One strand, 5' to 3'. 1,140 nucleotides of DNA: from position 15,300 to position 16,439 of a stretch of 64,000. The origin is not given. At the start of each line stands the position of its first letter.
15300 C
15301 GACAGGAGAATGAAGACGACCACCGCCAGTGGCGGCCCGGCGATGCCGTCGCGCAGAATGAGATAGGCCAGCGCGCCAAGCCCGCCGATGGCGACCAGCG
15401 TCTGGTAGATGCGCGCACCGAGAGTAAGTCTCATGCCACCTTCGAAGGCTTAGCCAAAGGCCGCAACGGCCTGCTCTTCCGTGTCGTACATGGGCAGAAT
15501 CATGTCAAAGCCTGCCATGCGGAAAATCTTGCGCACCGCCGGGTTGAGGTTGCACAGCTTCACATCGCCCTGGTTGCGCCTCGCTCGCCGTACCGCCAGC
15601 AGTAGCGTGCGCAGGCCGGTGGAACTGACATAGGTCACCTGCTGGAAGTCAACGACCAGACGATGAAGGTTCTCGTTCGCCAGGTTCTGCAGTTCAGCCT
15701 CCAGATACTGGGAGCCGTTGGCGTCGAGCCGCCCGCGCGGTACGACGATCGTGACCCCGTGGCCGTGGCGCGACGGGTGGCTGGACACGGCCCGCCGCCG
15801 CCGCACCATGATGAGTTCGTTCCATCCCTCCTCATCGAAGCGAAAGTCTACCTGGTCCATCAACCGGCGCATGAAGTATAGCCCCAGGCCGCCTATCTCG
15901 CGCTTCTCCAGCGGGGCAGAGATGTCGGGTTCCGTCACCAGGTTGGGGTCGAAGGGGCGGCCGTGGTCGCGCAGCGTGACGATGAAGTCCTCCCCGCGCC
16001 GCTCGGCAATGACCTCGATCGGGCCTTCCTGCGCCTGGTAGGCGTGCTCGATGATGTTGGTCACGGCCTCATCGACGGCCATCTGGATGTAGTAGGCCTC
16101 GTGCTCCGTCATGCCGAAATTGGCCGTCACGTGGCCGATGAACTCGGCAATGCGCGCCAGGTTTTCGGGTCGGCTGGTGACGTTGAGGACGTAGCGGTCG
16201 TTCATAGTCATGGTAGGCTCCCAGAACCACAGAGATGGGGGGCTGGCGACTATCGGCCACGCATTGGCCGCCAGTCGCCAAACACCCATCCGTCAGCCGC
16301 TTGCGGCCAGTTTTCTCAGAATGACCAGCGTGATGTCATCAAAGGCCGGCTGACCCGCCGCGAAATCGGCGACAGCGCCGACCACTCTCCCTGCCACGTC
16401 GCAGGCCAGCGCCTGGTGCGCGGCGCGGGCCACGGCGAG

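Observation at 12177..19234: Sigma-factor-less partner-switching module apparently co-transcribed with tpiA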

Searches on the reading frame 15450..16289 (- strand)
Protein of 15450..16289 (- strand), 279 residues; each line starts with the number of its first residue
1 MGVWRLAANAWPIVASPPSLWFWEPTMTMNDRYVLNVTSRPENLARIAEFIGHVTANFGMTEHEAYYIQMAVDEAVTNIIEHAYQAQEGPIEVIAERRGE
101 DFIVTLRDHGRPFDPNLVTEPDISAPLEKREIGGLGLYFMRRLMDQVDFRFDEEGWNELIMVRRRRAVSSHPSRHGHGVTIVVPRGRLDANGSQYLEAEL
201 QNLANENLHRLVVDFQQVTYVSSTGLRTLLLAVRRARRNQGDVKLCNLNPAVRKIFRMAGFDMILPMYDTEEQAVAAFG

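Call 3: search_protein_families(library=pfam, proteins=[window:15450-16289:-], max_evalue=0.01)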
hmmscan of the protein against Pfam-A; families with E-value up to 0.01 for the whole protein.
window:15450-16289:- (279 aa): 4 families
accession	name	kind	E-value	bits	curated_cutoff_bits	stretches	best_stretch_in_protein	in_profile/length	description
PF13581.12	HATPase_c_2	-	2.9e-27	95.6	27.4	1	38-162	2-126/127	Histidine kinase-like ATPase domain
PF01740.26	STAS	-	1.9e-20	73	22.6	1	177-274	8-106/106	STAS domain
PF13466.11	STAS_2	-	1.2e-14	54.6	29.2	1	185-262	4-80/80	STAS domain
PF02518.31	HATPase_c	-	2e-08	35.1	26.4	1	68-169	6-94/111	Histidine kinase-, DNA gyrase B-, and HSP90-like ATPase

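Call 8: find_encoding_contigs(protein=window:15450-16289:-, flank=10000, max_places=6)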
Protein window:15450-16289:- (279 aa): no gene with exactly this product is on record in the collection.

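Call 13: find_encoding_contigs(protein=window:15450-16211:-, flank=10000, max_places=6)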
Protein window:15450-16211:- (253 aa): 24 contigs read that carry it; 5 places shown.
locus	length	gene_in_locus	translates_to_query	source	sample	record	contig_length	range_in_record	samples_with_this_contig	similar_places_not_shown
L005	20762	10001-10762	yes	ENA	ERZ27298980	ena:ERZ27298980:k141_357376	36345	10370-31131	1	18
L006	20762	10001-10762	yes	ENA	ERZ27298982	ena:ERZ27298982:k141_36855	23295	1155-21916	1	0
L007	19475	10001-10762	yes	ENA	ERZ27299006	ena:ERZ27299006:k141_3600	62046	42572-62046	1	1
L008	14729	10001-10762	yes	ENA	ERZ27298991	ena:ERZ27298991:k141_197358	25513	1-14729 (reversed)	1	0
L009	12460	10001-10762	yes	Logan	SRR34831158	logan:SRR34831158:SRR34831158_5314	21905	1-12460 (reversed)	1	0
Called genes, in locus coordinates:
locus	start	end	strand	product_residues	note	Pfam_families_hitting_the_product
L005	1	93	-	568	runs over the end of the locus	PF01343:Peptidase_S49, PF00574:CLP_protease (faint), PF01972:SDH_protease (weak), PF25145:NfeD1b_N, PF01343:Peptidase_S49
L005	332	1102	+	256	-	PF00535:Glycos_transf_2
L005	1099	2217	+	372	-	PF01041:DegT_DnrJ_EryC1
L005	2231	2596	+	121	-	PF00892:EamA (weak)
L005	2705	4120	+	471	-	PF04932:Wzy_C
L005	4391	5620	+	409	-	PF09394:Inhibitor_I42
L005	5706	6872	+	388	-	PF07690:MFS_1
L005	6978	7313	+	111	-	PF01740:STAS, PF13466:STAS_2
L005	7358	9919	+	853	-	PF01590:GAF, PF13185:GAF_2, PF01590:GAF, PF13185:GAF_2, PF13492:GAF_3, PF13185:GAF_2, PF01590:GAF, PF13492:GAF_3, +2 more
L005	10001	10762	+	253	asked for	PF13581:HATPase_c_2, PF02518:HATPase_c, PF01740:STAS, PF13466:STAS_2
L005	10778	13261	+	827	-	PF13185:GAF_2 (weak), PF13492:GAF_3, PF01590:GAF, PF13185:GAF_2, PF13492:GAF_3, PF07228:SpoIIE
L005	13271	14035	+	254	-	PF00121:TIM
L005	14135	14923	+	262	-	-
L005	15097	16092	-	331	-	PF08240:ADH_N, PF00107:ADH_zinc_N, PF13602:ADH_zinc_N_2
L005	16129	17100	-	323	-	PF08240:ADH_N, PF00107:ADH_zinc_N, PF13602:ADH_zinc_N_2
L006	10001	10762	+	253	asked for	PF13581:HATPase_c_2, PF02518:HATPase_c, PF01740:STAS, PF13466:STAS_2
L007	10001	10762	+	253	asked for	PF13581:HATPase_c_2, PF02518:HATPase_c, PF01740:STAS, PF13466:STAS_2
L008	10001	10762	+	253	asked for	PF13581:HATPase_c_2, PF02518:HATPase_c, PF01740:STAS, PF13466:STAS_2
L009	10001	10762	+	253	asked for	PF13581:HATPase_c_2, PF02518:HATPase_c, PF01740:STAS, PF13466:STAS_2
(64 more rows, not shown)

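Call 15: find_homologous_proteins(query=window:15450-16211:-, max_evalue=1e-10)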
Query window:15450-16211:- (253 aa): 134 proteins with E <= 1e-10 among 1208 candidates; the best 120 are listed.
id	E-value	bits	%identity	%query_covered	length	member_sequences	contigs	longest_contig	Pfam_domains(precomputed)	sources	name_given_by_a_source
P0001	4.3e-155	532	93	100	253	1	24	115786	PF01740.27,PF13581.13,PF02518.32,PF13466.13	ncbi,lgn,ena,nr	ncbi:MAG: anti-sigma factor antagonist [Anaerolineae bacterium]|nr:anti-sigma factor antagonist [Ana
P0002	1.0e-147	508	89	100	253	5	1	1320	PF01740.27,PF13581.13,PF02518.32,PF13466.13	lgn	-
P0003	6.5e-138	476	85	100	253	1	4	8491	PF01740.27,PF13581.13,PF02518.32,PF13466.13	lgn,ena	-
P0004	2.6e-134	464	81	100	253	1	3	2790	PF01740.27,PF13581.13,PF02518.32,PF13466.13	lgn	-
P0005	2.2e-117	409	71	100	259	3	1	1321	PF01740.27,PF13581.13,PF02518.32,PF13466.13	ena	-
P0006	3.4e-117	408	72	100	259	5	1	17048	PF01740.27,PF13581.13,PF02518.32,PF13466.13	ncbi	-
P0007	2.3e-116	406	72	100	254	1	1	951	PF01740.27,PF13581.13,PF02518.32,PF13466.13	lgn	-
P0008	5.2e-114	398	69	100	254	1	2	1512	PF01740.27,PF13581.13,PF02518.32,PF13466.13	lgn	-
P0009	6.2e-114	398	70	100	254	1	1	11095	PF01740.27,PF13581.13,PF02518.32,PF13466.13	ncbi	-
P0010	8.8e-114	397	69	100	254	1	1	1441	PF01740.27,PF13581.13,PF02518.32,PF13466.13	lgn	-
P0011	2.7e-112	392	70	100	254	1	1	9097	PF01740.27,PF13581.13,PF02518.32,PF13466.13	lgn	-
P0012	1.3e-111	390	69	100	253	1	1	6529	PF01740.27,PF13581.13,PF02518.32,PF13466.13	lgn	-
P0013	3.5e-105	369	67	96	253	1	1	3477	PF01740.27,PF13581.13,PF02518.32,PF13466.13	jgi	jgi:anti-anti-sigma factor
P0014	2.7e-101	356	62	100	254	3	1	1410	PF01740.27,PF13581.13,PF02518.32,PF13466.13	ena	-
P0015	2.8e-101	356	64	100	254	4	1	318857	PF01740.27,PF13581.13,PF02518.32,PF13466.13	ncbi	ncbi:MAG: anti-sigma factor antagonist [Anaerolineae bacterium]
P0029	5.9e-70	254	49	100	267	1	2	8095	PF01740.27,PF13581.13,PF02518.32,PF13466.13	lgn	-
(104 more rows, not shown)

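Call 17: find_related_loci(query=A1, collection=genome_contigs, flank=10000)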
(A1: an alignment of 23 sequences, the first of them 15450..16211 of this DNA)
Query A1 (253 aa) in genome_contigs; peptide patterns used: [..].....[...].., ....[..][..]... (x = any residue, [..] = any of these).
600 stretches matched a pattern (row limit reached: there are more); 592 encode a relative of the query (tblastn E <= 1e-3); the best 80 are kept; 80 distinct loci.
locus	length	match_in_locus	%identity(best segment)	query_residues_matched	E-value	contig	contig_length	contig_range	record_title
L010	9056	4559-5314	71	1-252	6e-125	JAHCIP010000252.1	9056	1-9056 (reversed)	MAG: Anaerolineae bacterium isolate TGS_CHL14 CHL14_252, whole genome shotgun sequence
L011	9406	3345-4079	51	9-252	3e-78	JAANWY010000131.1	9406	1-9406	MAG: Anaerolineales bacterium isolate SuakinDeep_MAG45_1 MAG451_131, whole genome shotgun sequence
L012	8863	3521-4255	52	9-252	3e-77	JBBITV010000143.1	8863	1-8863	MAG: Chloroflexota bacterium isolate RSS170216_bin_404 NODE_7737_length_8863_cov_3.560173, whole genome shotgun sequence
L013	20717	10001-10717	43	2-241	3e-61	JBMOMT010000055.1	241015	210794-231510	MAG: Chloroflexota bacterium isolate Betzabe_MAG057 MAG057_55, whole genome shotgun sequence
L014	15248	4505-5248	40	1-249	2e-59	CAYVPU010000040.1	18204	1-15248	MAG TPA_asm: uncultured Anaerolineae bacterium isolate binchicken_co97_394 genome assembly, contig: NODE_12552_length_18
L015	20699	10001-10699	44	16-252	1e-58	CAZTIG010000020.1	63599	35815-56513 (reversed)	MAG TPA_asm: uncultured Chloroflexia bacterium isolate binchicken_co26_208 genome assembly, contig: NODE_716_length_6359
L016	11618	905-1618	43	10-253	2e-56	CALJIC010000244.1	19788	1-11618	MAG TPA_asm: uncultured Roseiflexaceae bacterium isolate SRR5251193_bin.98_CONCOCT_v1.1_MAG genome assembly, contig: ERZ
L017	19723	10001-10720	41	9-253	1e-54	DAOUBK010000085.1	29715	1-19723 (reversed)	MAG TPA_asm: Roseiflexus sp. isolate H69_722 k75_337742, whole genome shotgun sequence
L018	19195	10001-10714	41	9-253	1e-53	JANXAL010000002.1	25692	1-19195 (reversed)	MAG: Roseiflexus sp. isolate SKYB12 k141_158646, whole genome shotgun sequence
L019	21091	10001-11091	40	16-253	3e-53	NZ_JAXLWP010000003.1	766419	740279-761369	MAG: Kouleothrix sp. isolate STL-CHL26 C2.196.fa-3, whole genome shotgun sequence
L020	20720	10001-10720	40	8-253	1e-52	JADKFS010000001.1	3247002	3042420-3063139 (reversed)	MAG: Candidatus Ribeiella danica isolate Ribe_BAT3C.183 tig00000361-10-32415980, whole genome shotgun sequence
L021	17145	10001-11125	39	9-253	2e-52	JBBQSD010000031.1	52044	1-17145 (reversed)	MAG: Chloroflexales bacterium isolate Co_metawrap_1725 Cmw_1725_k141_4552908_length_52044_cov_17.9987, whole genome shot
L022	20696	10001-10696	42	17-252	4e-52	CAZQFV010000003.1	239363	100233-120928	MAG TPA_asm: uncultured Chloroflexia bacterium isolate binchicken_co7_230 genome assembly, contig: NODE_36_length_239363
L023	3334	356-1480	40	9-253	1e-51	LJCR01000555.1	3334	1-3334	Kouleothrix aurantiaca strain COM-B contig_555, whole genome shotgun sequence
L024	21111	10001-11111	37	9-252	3e-50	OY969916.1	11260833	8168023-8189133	MAG: uncultured Chloroflexia bacterium isolate MFD01916.bin.3.39 genome assembly, chromosome: 1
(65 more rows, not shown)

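Call 30: search_protein_families(library=ncbifam, proteins=[window:15450-16211:-], max_evalue=0.01)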
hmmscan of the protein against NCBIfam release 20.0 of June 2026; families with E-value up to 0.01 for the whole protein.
window:15450-16211:- (253 aa): 6 families
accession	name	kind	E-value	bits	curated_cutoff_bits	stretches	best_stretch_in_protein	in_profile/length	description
TIGR00377.1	ant_ant_sig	superfamily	8.3e-21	73.9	53.45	1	148-247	8-108/108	anti-sigma factor antagonist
NF003144.0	PRK04069.1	equivalog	2.9e-16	59.3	145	1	3-127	4-133/161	anti-sigma B factor RsbW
TIGR02886.1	spore_II_AA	equivalog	4.6e-14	52.3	114.75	1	153-249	9-106/106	anti-sigma F factor antagonist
TIGR01924.1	rsbW_low_gc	equivalog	5.9e-14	51.8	155.05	1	3-127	4-133/159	anti-sigma B factor RsbW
TIGR01925.2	spIIAB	equivalog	1.2e-12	47.9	135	1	9-128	5-125/137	anti-sigma F factor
NF041045.1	RsbA_anti_sig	subfamily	1.5e-10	40.8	210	1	13-130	186-296/303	anti-sigma factor RsbA family regulatory protein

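Call 31: search_solved_structures(query=window:15450-16211:-, max_evalue=0.01)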
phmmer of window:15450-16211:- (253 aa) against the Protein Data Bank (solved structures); distinct sequences matched with E-value up to 0.01: 15.
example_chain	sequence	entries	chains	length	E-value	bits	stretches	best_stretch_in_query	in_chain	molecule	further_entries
1auz_A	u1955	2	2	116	7.4e-09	38.8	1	158-253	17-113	SPOIIAA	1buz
1sbo_A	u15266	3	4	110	1.5e-08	37.8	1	155-248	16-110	Putative anti-sigma factor antagonist TM1442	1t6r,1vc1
6m36_A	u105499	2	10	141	2e-08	37.4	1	8-122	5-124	Serine-protein kinase RsbW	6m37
1th8_B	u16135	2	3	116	5.2e-08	36.1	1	153-253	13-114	Anti-sigma F factor antagonist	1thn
1tid_B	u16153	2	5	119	1.5e-07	34.6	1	153-253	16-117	Anti-sigma F factor antagonist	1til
4hyl_A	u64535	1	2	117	7.3e-07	32.3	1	148-238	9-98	Stage II sporulation protein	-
4qtp_A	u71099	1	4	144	1.9e-05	27.7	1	151-251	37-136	Anti-sigma factor antagonist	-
1h4y_A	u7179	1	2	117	0.00027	23.9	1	158-249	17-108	ANTI-SIGMA F FACTOR ANTAGONIST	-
1h4x_A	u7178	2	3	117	0.00072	22.5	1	158-249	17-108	ANTI-SIGMA F FACTOR ANTAGONIST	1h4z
1th8_A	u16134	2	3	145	0.001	22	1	10-124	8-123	Anti-sigma F factor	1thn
1til_A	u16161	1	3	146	0.001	22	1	10-124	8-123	Anti-sigma F factor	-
1l0o_A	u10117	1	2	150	0.0011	21.9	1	10-124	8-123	Anti-sigma F factor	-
1tid_A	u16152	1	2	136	0.0011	21.8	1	10-123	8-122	Anti-sigma F factor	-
3t6o_A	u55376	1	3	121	0.0014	21.6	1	180-251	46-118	Sulfate transporter/antisigma-factor antagonist STAS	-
6m36_B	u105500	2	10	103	0.0047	19.8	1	159-239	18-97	Anti-sigma-B factor antagonist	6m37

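Call 32: find_encoding_contigs(protein=P0015, flank=10000, max_places=1)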
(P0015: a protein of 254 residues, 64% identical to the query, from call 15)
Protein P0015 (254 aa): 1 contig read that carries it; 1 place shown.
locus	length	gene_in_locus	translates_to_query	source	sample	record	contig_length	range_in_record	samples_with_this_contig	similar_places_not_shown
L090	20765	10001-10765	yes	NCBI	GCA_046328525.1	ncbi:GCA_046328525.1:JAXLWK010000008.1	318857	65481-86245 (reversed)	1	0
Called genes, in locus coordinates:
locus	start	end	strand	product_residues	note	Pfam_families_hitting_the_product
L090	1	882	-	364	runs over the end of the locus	PF00583:Acetyltransf_1 (weak), PF13508:Acetyltransf_7 (weak)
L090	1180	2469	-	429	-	PF00202:Aminotran_3, PF00155:Aminotran_1_2 (faint)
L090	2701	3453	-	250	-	PF01261:AP_endonuc_2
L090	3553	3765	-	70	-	-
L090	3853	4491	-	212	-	-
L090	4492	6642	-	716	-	PF04879:Molybdop_Fe4S4, PF00384:Molybdopterin, PF01568:Molydop_binding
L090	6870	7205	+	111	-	PF01740:STAS, PF13466:STAS_2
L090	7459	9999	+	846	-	PF01590:GAF, PF13185:GAF_2, PF13492:GAF_3 (weak), PF01590:GAF, PF13185:GAF_2, PF13492:GAF_3 (weak), PF13185:GAF_2, PF07228:SpoIIE, +2 more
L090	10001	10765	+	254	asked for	PF13581:HATPase_c_2, PF02518:HATPase_c (weak), PF01740:STAS, PF13466:STAS_2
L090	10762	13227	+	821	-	PF13185:GAF_2, PF13492:GAF_3, PF01590:GAF, PF13185:GAF_2, PF13492:GAF_3, PF07228:SpoIIE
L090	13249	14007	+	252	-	PF00121:TIM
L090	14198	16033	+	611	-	-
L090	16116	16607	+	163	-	PF00581:Rhodanese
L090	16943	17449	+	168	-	-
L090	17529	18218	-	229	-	PF00072:Response_reg, PF00486:Trans_reg_C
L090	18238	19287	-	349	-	PF00512:HisKA, PF02518:HATPase_c (weak)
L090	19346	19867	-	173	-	-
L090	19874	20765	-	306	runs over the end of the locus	PF03851:UvdE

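Call 33: find_encoding_contigs(protein=P0006, flank=10000, max_places=1)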
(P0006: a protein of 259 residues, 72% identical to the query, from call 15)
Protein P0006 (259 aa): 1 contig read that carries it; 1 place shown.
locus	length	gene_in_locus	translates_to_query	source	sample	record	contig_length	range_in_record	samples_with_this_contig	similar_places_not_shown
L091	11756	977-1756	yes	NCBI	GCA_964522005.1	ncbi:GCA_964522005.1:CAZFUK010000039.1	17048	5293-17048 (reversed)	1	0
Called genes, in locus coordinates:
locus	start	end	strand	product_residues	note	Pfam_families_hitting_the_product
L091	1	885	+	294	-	?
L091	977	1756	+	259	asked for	PF13581:HATPase_c_2, PF02518:HATPase_c, PF01740:STAS, PF13466:STAS_2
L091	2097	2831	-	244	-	-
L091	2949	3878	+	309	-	-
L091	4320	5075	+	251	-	PF00121:TIM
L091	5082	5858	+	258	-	-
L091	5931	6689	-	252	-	PF00561:Abhydrolase_1 (faint), PF12146:Hydrolase_4, PF12697:Abhydrolase_6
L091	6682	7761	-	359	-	PF00953:Glycos_transf_4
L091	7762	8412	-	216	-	PF14681:UPRTase, PF00156:Pribosyltran (weak)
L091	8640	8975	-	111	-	PF01258:zf-dskA_traR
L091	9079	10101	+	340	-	PF05496:RuvB_N, PF00004:AAA, PF07728:AAA_5 (weak), PF17864:AAA_lid_4, PF05491:WHD_RuvB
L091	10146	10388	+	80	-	PF11146:DUF2905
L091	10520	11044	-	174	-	-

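Call 34: find_encoding_contigs(protein=P0029, flank=10000, max_places=1)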
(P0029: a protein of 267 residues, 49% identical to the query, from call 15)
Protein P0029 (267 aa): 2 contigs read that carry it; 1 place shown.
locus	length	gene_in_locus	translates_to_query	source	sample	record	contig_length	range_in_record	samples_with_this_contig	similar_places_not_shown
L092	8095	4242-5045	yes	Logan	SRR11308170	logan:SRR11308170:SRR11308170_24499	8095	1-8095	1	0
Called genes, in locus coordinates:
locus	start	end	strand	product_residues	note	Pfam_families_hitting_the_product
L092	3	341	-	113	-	?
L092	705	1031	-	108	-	-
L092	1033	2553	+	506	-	PF22148:Fervidolysin_NPro-like, PF00082:Peptidase_S8, PF00188:CAP (faint)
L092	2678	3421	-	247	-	PF02527:GidB, PF13847:Methyltransf_31 (weak)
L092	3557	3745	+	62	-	-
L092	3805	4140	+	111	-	PF01740:STAS, PF13466:STAS_2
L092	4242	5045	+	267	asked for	PF13581:HATPase_c_2, PF02518:HATPase_c, PF01740:STAS, PF13466:STAS_2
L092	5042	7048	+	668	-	PF01590:GAF, PF13185:GAF_2, PF13492:GAF_3, PF07228:SpoIIE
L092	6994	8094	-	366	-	?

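Call 56: predict_structure(alignment_id=A1)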
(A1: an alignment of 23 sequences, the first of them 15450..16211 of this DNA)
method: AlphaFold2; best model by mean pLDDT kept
length: 253 residues; sequences in the alignment: 23
mean_pLDDT: 90.8   pTM: 0.66
mean pLDDT of the five models: 90.8, 90.5, 89.8, 89.6, 87.2
residues with pLDDT >= 90: 171; 70-90: 77; 50-70: 3; < 50: 2
segments of 3 or more residues with pLDDT < 50: none
pLDDT, mean of each block of 10 residues (from residue 1): 77 95 95 87 95 90 96 91 91 83 77 88 89 90 89 93 92 95 96 93 95 96 94 89 95 92
secondary structure, 60 per line:
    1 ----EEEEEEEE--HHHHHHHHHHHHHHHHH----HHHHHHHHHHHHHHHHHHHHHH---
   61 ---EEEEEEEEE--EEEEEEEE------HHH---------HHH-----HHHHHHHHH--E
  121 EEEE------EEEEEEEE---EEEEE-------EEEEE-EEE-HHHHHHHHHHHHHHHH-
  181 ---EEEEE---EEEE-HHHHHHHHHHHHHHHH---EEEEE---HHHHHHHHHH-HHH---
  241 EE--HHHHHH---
elements in order: E5-12 H15-31 H36-57 E64-72 E75-82 H109-117 E120-124 E131-138 E142-146 E154-158 E160-162 H164-179 E184-188 E192-195 H197-212 E216-220 H224-233 H245-250
